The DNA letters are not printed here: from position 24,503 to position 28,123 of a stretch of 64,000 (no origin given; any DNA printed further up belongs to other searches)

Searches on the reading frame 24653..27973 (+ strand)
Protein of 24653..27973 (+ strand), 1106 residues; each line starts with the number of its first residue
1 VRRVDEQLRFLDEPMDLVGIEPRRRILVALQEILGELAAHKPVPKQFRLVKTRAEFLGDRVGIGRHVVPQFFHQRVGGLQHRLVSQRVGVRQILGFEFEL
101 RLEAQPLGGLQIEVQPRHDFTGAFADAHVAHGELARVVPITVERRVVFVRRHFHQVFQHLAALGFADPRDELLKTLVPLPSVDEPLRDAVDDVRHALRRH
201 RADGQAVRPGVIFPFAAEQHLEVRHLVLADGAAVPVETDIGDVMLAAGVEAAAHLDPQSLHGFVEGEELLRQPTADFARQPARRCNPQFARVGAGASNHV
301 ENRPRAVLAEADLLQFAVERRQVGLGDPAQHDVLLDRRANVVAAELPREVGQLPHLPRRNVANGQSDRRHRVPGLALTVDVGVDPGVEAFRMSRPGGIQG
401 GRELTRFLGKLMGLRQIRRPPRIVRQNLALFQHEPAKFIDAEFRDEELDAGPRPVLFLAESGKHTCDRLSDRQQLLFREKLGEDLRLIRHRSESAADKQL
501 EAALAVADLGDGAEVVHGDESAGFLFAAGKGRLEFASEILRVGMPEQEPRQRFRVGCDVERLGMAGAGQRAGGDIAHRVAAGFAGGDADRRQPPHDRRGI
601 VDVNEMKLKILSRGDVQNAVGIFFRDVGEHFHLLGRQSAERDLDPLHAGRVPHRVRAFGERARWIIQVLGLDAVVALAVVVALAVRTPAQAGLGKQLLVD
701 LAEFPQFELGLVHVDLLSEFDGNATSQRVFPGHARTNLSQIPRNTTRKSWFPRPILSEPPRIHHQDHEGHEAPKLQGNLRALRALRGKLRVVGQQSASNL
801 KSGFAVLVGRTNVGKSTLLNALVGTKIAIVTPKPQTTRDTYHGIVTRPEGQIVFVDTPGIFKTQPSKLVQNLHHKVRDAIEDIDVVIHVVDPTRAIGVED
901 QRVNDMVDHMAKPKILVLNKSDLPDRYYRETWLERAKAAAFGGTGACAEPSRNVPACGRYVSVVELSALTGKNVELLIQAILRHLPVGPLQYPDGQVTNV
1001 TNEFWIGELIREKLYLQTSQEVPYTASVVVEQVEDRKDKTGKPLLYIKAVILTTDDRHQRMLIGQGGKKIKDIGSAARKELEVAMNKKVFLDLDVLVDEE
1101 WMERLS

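Call 67: search_protein_families(library=pfam, proteins=[window:24653-27973:+], max_evalue=0.00001)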
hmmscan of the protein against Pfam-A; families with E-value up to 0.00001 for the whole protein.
window:24653-27973:+ (1106 aa): 6 families
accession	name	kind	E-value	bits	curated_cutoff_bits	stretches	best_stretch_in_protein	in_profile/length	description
PF01926.29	MMR_HSR1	-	3.7e-27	95.1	21.9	1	806-920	3-113/113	50S ribosome-binding GTPase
PF07650.23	KH_2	-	5.5e-10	39.4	22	1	1041-1101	14-77/78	KH domain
PF02421.24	FeoB_N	-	6.6e-10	39.2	27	1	806-922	4-116/156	Ferrous iron transport protein B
PF00350.29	Dynamin_N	-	7.7e-10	39.5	27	0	806-838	2-34/168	Dynamin family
PF04548.22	AIG1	-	1.7e-08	34.5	27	1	806-910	4-110/212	AIG1 family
PF00009.33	GTP_EFTU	-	1.4e-07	31.7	26.5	1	872-986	82-187/188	Elongation factor Tu GTP binding domain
